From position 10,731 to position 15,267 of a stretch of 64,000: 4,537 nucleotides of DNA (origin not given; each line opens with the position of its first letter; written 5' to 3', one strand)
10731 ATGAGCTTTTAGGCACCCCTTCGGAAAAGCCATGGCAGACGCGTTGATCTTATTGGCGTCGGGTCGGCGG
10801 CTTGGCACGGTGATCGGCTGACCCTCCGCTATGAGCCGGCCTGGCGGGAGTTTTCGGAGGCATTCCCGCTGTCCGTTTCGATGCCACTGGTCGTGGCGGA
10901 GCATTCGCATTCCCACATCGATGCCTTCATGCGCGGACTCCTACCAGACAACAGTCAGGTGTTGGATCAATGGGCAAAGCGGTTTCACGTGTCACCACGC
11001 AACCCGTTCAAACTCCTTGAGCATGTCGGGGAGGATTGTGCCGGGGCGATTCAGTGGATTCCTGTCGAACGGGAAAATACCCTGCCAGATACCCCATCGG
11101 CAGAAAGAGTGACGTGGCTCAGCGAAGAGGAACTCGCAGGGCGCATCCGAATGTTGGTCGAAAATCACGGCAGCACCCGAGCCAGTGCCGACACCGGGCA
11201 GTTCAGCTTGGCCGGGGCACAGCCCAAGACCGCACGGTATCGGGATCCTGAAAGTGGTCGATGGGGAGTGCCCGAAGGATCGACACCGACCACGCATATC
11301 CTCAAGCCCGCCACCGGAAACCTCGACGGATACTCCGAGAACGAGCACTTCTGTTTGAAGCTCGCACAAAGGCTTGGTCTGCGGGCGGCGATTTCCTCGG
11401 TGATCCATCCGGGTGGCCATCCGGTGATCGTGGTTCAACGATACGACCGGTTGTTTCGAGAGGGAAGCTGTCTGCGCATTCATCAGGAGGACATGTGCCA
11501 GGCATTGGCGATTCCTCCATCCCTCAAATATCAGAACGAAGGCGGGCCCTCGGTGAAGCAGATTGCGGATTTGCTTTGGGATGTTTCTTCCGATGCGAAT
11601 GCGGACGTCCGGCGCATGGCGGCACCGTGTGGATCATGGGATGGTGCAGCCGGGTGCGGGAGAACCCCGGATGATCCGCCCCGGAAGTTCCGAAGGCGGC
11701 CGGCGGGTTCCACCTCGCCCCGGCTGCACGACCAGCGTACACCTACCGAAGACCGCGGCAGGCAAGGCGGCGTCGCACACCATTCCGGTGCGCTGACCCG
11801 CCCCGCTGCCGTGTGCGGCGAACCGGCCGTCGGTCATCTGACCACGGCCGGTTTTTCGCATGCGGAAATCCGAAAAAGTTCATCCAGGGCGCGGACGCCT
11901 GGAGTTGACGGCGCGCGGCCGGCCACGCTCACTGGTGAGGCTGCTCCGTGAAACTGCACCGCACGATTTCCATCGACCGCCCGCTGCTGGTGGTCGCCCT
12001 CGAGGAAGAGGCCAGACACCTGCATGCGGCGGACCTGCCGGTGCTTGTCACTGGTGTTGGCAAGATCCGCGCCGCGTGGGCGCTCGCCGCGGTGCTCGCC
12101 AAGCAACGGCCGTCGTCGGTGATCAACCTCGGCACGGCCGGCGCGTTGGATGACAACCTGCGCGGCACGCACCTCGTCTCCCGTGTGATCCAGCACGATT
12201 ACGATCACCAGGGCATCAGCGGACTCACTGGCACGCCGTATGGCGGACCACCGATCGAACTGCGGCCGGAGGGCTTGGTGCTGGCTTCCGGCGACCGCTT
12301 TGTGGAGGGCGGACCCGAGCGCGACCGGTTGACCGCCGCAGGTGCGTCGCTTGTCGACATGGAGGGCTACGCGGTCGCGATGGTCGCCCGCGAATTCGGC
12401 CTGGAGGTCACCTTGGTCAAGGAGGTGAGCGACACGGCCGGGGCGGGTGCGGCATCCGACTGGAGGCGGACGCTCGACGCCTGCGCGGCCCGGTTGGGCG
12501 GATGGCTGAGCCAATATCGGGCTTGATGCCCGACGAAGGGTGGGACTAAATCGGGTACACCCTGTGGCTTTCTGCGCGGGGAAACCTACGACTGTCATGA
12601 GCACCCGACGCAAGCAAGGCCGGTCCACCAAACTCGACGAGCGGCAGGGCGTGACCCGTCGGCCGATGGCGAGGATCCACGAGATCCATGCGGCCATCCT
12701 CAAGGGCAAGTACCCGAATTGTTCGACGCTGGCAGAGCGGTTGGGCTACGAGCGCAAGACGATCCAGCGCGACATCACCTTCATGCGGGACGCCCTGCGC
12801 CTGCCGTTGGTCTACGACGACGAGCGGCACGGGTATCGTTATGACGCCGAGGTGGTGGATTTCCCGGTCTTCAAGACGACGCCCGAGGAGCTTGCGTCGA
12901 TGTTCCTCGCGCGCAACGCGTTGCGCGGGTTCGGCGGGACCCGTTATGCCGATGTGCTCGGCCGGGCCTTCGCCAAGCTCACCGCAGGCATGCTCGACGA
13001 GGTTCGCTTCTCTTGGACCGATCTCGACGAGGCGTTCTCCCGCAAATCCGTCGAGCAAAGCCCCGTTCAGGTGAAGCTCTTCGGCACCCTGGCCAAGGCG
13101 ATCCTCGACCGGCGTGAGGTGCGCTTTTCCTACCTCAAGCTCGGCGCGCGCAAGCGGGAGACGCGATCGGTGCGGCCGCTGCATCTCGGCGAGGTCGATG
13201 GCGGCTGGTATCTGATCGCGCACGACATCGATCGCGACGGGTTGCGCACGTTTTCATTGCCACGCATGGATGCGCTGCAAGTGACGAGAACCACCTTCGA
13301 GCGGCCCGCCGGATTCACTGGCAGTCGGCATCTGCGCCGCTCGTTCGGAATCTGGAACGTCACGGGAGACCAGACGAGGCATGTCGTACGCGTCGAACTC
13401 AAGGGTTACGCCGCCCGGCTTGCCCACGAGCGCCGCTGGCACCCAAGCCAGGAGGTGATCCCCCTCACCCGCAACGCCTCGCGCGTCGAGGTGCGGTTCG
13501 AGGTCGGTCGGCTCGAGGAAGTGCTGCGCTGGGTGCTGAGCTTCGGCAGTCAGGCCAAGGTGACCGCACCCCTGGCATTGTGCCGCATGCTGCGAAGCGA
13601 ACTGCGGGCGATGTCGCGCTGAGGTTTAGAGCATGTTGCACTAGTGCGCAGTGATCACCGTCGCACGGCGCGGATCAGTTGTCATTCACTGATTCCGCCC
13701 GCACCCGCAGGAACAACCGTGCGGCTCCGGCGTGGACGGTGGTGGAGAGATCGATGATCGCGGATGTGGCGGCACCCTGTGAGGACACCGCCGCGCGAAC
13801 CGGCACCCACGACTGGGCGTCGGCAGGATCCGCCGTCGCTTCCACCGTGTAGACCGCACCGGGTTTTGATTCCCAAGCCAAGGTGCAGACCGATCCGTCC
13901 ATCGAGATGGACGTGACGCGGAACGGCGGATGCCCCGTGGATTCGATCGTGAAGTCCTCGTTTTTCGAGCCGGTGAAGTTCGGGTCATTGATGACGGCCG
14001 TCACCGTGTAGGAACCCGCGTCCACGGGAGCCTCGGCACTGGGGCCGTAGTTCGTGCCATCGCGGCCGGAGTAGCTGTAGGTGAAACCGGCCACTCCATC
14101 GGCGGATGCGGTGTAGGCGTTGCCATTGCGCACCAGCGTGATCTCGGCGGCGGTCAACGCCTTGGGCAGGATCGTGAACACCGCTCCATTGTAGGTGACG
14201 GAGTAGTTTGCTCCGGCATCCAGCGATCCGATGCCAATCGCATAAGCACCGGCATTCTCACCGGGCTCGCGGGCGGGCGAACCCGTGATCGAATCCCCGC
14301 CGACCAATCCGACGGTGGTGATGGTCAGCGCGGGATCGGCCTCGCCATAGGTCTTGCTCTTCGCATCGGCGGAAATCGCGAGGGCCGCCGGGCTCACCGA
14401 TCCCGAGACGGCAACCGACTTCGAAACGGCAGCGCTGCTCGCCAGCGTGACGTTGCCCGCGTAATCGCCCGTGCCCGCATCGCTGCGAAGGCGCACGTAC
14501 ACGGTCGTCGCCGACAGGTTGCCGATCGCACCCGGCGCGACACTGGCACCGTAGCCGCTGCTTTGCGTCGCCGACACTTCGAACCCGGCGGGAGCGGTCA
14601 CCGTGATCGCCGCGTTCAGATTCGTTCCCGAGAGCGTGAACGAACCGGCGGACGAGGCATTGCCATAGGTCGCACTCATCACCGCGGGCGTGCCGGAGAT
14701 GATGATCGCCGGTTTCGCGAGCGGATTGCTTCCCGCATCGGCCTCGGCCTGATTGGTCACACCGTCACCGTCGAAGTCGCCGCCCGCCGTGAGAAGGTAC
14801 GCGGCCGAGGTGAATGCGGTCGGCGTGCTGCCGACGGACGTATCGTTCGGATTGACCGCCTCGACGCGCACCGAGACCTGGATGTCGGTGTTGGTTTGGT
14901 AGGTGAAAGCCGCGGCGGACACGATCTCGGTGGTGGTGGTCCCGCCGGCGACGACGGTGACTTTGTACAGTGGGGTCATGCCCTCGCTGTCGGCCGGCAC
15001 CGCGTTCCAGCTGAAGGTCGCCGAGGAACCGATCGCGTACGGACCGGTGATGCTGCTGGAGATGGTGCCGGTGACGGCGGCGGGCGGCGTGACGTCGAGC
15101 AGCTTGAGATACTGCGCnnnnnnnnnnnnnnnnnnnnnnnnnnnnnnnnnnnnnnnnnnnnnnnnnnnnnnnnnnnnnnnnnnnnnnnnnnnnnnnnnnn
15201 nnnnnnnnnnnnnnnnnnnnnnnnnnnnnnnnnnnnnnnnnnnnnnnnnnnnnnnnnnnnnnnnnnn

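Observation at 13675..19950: ~2090-aa subtilase + GH13 amylase fusion with both catalytic sets intact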

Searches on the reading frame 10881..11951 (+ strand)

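Call 11: search_protein_families(library=pfam, proteins=[window:10881-11951:+], max_evalue=0.001)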
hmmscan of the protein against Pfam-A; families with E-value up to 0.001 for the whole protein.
window:10881-11951:+ (356 aa): 2 families
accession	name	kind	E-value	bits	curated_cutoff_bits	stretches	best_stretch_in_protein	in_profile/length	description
PF07804.18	HipA_C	-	2.5e-27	96.3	30.5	1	108-246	1-122/213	HipA-like C-terminal domain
PF13657.11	Couple_hipA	-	4.6e-12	46.7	22.5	1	1-58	41-97/99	HipA N-terminal domain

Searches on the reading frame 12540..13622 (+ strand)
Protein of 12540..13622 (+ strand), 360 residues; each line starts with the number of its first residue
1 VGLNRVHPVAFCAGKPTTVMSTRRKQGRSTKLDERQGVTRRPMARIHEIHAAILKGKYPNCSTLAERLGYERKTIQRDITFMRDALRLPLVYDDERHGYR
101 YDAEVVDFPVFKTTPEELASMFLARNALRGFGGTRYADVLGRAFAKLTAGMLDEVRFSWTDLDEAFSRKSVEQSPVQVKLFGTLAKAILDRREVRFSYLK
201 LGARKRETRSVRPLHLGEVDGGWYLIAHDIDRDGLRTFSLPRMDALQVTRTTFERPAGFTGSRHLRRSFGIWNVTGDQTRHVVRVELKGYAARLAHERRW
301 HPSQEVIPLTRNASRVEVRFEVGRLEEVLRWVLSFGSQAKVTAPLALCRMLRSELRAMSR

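Call 11: search_protein_families(library=pfam, proteins=[window:12540-13622:+], max_evalue=0.001)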
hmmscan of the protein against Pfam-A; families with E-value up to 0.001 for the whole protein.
window:12540-13622:+ (360 aa): 3 families
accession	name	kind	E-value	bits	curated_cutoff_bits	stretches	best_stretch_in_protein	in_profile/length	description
PF13280.12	WYL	-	8.9e-18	64.5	21.8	1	180-248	2-70/70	WYL domain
PF25583.1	WCX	-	2.3e-12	47.5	23.9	1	280-358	2-75/76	WCX domain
PF08279.18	HTH_11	-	0.00075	19.8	25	0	52-100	8-55/55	HTH domain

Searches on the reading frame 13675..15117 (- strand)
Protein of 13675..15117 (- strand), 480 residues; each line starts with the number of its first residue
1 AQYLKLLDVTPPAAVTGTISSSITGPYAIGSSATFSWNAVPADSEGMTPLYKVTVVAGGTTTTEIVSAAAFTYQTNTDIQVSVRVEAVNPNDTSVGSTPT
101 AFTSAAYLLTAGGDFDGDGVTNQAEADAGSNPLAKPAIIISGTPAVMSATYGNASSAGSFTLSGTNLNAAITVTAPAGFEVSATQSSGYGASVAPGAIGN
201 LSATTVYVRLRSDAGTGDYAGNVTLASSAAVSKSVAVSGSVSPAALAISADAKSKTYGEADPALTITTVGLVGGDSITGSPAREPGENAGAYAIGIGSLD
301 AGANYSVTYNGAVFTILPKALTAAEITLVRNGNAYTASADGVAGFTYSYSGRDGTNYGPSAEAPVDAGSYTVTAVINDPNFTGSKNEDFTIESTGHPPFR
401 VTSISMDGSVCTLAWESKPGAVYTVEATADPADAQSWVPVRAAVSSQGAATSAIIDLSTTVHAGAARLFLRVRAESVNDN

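Call 73: search_solved_structures(query=window:13675-15117:-, max_evalue=1)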
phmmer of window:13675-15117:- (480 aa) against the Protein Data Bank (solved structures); distinct sequences matched with E-value up to 1: 1.
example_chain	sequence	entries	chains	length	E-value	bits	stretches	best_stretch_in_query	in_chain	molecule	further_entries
1wie_A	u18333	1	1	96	0.61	12.4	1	346-373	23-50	RIM binding protein 2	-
